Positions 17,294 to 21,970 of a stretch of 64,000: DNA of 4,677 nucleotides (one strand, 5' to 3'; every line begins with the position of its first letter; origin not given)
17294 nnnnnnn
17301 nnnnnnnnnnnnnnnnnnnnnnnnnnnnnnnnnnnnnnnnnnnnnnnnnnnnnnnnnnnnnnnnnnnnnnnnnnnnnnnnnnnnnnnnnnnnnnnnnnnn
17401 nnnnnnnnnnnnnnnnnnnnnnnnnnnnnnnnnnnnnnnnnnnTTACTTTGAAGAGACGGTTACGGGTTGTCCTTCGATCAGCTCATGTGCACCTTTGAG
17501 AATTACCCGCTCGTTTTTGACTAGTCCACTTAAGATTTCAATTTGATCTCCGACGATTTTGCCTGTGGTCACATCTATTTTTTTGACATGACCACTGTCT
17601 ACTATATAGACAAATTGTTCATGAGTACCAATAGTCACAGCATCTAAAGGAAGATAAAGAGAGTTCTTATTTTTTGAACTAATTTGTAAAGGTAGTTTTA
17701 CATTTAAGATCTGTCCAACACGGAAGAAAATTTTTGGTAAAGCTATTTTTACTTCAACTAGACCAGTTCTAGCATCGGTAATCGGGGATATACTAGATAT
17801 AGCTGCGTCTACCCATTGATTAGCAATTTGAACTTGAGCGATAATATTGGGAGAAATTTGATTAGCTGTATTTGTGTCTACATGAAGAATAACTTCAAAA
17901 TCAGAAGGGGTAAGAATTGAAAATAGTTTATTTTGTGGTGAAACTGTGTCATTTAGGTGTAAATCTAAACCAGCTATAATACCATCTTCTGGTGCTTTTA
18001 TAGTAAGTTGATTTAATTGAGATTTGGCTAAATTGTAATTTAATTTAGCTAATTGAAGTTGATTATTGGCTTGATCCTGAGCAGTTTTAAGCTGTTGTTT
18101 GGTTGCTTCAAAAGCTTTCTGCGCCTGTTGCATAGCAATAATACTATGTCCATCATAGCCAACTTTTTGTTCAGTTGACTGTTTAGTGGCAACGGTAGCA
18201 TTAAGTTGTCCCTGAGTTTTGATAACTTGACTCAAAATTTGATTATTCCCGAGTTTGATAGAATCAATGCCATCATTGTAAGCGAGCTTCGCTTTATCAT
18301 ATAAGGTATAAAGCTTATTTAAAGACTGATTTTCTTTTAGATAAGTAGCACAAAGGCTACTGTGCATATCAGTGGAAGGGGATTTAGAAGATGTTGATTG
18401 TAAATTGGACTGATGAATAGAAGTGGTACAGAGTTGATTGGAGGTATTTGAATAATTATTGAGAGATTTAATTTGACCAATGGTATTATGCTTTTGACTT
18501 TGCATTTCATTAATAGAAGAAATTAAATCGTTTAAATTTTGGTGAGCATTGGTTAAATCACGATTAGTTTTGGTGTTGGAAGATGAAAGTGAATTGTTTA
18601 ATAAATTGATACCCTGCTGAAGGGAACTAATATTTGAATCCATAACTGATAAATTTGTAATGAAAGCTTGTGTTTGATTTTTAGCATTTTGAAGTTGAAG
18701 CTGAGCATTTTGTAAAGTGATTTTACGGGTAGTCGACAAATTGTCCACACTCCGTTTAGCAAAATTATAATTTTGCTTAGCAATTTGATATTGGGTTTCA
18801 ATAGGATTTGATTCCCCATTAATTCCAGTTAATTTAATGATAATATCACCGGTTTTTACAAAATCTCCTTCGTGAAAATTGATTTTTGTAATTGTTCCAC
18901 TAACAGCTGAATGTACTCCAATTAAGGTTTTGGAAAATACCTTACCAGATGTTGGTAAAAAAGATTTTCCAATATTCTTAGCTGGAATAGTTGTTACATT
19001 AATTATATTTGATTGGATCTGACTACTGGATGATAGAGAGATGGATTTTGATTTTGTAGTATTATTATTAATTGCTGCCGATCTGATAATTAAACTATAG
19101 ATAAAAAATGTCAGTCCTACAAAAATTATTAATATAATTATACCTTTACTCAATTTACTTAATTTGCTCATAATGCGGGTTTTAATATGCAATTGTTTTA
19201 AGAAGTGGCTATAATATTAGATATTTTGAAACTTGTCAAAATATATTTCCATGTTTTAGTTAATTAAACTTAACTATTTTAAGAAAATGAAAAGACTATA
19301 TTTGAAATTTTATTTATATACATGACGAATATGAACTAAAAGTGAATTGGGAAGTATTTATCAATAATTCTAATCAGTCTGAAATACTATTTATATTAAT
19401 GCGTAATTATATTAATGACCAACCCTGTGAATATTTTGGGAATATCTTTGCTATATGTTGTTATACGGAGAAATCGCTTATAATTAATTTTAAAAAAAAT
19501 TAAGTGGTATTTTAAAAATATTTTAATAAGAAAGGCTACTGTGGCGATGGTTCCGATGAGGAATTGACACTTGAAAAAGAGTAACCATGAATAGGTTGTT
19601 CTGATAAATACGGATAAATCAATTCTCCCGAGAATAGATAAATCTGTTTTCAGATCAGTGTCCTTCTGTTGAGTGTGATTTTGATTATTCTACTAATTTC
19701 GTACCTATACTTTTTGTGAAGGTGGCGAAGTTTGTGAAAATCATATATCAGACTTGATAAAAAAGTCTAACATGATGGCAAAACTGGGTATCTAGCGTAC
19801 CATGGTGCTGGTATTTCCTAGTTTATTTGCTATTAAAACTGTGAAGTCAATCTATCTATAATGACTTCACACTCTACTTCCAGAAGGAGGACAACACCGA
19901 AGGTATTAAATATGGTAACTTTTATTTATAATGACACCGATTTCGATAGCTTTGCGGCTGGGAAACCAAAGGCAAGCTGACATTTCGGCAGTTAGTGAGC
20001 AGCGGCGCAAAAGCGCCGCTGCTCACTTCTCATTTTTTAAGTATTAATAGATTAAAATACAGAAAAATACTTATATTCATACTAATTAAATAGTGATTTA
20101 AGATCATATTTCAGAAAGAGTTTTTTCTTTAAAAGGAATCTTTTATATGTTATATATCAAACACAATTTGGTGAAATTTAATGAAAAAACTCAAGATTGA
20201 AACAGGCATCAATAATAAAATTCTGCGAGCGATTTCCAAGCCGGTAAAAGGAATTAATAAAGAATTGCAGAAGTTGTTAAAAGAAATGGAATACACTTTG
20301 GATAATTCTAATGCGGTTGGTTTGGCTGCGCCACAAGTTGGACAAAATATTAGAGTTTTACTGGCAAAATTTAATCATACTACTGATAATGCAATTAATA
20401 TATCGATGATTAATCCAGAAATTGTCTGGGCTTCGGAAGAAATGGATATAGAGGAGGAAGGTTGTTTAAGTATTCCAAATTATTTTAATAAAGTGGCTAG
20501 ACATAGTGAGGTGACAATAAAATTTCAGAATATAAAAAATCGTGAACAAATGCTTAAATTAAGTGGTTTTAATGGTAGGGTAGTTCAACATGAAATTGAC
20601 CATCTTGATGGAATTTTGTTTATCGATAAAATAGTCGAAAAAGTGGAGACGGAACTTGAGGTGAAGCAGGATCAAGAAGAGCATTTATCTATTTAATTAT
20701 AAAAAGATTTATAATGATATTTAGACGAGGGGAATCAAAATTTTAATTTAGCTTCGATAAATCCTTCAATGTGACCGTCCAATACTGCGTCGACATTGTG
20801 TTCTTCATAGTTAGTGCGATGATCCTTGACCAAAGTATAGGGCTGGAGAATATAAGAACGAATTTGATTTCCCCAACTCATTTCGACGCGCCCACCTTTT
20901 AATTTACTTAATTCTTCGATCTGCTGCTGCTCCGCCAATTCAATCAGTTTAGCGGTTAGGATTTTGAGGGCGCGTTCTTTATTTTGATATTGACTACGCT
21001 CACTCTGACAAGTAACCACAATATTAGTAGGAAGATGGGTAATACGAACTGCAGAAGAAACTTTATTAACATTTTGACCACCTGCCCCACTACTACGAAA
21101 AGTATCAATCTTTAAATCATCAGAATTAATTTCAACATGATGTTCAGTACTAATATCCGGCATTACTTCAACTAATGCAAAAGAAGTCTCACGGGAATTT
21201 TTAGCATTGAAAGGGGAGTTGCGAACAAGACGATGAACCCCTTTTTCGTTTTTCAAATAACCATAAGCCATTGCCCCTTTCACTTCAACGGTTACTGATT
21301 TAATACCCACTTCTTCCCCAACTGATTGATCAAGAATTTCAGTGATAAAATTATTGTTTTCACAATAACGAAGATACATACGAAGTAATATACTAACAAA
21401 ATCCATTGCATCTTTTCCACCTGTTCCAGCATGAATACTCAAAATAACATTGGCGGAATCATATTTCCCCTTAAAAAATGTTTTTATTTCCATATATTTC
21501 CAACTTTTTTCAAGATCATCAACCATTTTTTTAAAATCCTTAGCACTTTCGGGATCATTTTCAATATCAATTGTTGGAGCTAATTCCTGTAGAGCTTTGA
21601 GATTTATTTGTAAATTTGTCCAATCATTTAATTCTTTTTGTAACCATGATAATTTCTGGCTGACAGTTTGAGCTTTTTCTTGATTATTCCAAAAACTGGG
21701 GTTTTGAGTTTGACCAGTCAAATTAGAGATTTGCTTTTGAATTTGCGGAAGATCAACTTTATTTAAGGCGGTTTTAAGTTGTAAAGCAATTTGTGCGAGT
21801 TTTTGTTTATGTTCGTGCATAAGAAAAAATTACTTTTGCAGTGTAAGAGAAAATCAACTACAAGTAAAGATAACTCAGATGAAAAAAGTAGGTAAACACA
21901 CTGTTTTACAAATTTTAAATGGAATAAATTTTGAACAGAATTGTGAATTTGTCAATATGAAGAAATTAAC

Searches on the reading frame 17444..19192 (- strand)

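Call 12: search_protein_families(library=ncbifam, proteins=[window:17444-19192:-])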
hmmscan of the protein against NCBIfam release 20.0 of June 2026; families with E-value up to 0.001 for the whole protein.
window:17444-19192:- (582 aa): 18 families
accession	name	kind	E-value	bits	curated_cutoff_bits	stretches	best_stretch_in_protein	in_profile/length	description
TIGR01730.1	RND_mfp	subfamily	7.7e-40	136.8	94.9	2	359-579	98-321/322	efflux RND transporter periplasmic adaptor subunit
TIGR00999.1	8a0102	subfamily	4.4e-22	78.5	319.3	1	333-568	30-267/271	CzcB/NccB family metal efflux transporter periplasmic adaptor subunit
NF038010.1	ABC_adapt_DarC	equivalog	2e-13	49.9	450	1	337-571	172-408/417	darobactin export ABC transporter periplasmic adaptor subunit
NF008589.1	PRK11556.1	equivalog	2.6e-12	46.4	391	2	18-167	8-166/392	MdtA/MuxA family multidrug efflux RND transporter periplasmic adaptor subunit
TIGR00998.1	8a0101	subfamily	2.7e-10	39.7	390.8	1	91-274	43-212/334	EmrA/EmrK family multidrug efflux transporter periplasmic adaptor subunit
NF007785.0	PRK10476.1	equivalog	2.9e-10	39.5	376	2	349-435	163-248/347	multidrug transporter subunit MdtN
TIGR01843.1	type_I_hlyD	subfamily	7.6e-10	38.3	208.65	2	82-256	34-188/422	HlyD family type I secretion periplasmic adaptor subunit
NF007132.1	PRK09578.1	equivalog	4.4e-06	25.7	512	1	506-579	301-375/396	MexX/AxyX family multidrug efflux RND transporter periplasmic adaptor subunit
NF045904.1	RND-peri-MexE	equivalog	6.4e-06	25.3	714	0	88-147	61-122/390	multidrug efflux RND transporter periplasmic adaptor subunit MexE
NF006079.0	PRK08225.1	equivalog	6.9e-06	26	95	1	91-121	39-69/70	acetyl-CoA carboxylase biotin carboxyl carrier protein subunit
NF011715.0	PRK15136.1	equivalog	2.9e-05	22.9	563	1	91-173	62-144/390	multidrug efflux MFS transporter periplasmic adaptor subunit EmrA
NF002939.0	PRK03598.1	equivalog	4.2e-05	22.9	393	0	97-224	51-169/332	secretion protein HlyD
NF007850.1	PRK10559.1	equivalog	4.6e-05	22.7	400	0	357-453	113-205/303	p-hydroxybenzoic acid efflux pump subunit AaeA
NF045680.1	DiMtlExpIhpB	equivalog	5.6e-05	22.3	450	1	381-563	126-306/326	divalent metal ion exporter adaptor subunit IhpB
NF033138.2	RND-peri-MexC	equivalog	0.00017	20.9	625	0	509-580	299-372/375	MexC family multidrug efflux RND transporter periplasmic adaptor subunit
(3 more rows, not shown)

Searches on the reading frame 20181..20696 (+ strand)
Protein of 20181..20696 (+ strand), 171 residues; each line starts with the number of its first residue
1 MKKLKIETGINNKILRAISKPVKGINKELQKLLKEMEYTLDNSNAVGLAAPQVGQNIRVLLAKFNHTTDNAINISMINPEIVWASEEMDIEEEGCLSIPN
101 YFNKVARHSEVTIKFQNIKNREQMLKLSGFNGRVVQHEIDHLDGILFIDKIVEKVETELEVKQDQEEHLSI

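Call 17: search_protein_families(library=pfam, max_evalue=0.001, proteins=[window:20181-20696:+])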
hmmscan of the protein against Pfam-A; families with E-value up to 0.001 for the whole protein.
window:20181-20696:+ (171 aa): 1 family
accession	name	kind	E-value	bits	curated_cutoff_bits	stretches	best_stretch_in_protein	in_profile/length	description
PF01327.26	Pep_deformylase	-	9.8e-46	155.6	22.8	1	10-154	7-153/156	Polypeptide deformylase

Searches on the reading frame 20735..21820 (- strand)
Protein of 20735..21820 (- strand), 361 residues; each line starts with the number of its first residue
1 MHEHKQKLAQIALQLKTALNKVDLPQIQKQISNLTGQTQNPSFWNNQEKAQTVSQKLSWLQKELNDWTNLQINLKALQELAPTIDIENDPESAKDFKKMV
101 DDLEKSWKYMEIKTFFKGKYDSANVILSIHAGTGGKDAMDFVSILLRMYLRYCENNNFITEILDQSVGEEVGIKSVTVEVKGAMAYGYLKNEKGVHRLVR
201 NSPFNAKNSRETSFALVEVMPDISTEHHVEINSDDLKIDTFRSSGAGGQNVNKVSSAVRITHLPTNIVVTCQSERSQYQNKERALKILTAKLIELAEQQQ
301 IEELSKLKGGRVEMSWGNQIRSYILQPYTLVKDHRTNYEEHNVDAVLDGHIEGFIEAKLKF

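Call 12: search_protein_families(library=ncbifam, proteins=[window:20735-21820:-])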
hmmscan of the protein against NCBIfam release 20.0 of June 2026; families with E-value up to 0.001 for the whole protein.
window:20735-21820:- (361 aa): 5 families
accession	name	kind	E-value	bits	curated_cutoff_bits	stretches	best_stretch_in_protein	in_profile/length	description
TIGR00020.2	prfB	exception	4.4e-139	463.4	370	1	10-360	3-353/353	peptide chain release factor 2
NF001859.2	PRK00591.1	equivalog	5.8e-78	262.4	400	1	25-357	2-337/347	peptide chain release factor 1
TIGR00019.1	prfA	equivalog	1.4e-77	261.1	423.25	1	24-357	10-345/361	peptide chain release factor 1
TIGR03072.1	release_prfH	equivalog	9.5e-36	123.2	166.65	1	126-322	2-194/200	peptide chain release factor H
NF006718.0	PRK09256.1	equivalog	1.1e-14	54.3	100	1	223-261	4-42/140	alternative ribosome rescue aminoacyl-tRNA hydrolase ArfB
